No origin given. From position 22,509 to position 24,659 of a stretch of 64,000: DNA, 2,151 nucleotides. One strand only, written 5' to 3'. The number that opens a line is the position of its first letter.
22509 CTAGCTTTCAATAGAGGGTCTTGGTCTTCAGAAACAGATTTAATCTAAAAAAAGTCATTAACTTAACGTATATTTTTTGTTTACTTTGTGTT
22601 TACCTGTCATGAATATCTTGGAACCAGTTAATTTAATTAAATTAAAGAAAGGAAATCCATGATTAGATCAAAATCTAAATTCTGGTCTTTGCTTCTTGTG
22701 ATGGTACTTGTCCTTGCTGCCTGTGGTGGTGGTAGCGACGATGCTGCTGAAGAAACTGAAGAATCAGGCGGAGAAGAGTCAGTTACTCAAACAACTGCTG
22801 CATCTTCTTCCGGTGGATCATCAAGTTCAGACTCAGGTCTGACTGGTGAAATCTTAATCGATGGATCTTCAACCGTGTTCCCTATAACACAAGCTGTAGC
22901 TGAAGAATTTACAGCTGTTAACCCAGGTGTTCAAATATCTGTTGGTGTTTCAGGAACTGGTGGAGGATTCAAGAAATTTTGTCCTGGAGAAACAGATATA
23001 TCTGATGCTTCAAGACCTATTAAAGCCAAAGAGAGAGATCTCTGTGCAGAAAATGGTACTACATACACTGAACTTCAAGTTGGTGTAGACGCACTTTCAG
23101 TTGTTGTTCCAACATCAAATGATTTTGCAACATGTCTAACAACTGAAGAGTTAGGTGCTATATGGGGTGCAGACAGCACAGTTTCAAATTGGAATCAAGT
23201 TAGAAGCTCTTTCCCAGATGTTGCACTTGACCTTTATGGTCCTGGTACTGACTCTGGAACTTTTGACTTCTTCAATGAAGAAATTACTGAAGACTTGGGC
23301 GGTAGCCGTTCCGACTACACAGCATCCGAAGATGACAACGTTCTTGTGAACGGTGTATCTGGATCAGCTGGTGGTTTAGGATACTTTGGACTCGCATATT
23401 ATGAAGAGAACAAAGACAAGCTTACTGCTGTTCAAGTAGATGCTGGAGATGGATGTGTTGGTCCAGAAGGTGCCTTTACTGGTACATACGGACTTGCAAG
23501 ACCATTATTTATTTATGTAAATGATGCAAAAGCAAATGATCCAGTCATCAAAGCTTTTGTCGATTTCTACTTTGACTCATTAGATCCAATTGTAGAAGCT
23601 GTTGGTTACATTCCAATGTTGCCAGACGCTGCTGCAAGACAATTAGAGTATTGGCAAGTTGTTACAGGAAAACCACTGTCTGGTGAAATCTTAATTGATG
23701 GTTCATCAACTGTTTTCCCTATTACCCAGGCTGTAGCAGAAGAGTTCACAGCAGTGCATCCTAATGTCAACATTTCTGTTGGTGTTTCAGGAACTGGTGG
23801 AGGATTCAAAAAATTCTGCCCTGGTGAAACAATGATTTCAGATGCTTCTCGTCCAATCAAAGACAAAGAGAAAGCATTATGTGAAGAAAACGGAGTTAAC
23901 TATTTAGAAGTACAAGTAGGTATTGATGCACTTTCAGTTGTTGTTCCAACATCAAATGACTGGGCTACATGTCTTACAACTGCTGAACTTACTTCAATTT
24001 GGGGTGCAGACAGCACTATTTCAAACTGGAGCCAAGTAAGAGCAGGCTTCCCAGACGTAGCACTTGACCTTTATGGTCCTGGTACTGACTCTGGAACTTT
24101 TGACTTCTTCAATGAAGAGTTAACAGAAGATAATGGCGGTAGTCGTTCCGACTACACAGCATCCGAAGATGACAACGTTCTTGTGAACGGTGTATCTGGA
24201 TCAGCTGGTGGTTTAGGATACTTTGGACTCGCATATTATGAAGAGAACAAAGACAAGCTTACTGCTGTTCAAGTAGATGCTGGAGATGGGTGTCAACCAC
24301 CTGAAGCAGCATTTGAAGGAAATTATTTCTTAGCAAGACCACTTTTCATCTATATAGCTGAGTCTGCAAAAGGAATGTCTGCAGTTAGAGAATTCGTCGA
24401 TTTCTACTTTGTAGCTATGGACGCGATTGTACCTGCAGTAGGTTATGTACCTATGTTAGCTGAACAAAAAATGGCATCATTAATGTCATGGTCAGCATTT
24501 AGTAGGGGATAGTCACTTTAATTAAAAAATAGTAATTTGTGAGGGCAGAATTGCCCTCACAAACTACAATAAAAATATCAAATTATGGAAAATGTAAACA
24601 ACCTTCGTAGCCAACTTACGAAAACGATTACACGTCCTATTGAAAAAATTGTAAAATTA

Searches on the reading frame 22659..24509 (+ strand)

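Call 86: search_protein_families(library=pfam, proteins=[window:22659-24509:+], max_evalue=0.00001)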
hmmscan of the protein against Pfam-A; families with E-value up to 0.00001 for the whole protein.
window:22659-24509:+ (617 aa): 3 families
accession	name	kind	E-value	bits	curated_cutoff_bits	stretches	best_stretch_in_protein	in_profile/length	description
PF12849.12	PBP_like_2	-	5.8e-65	220.1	27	2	58-305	5-264/267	PBP superfamily domain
PF12727.12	PBP_like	-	3.8e-14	52.7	27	1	360-552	1-158/193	PBP superfamily domain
PF01547.30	SBP_bac_1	-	5.8e-07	30.2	26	0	72-305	5-301/307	Bacterial extracellular solute-binding protein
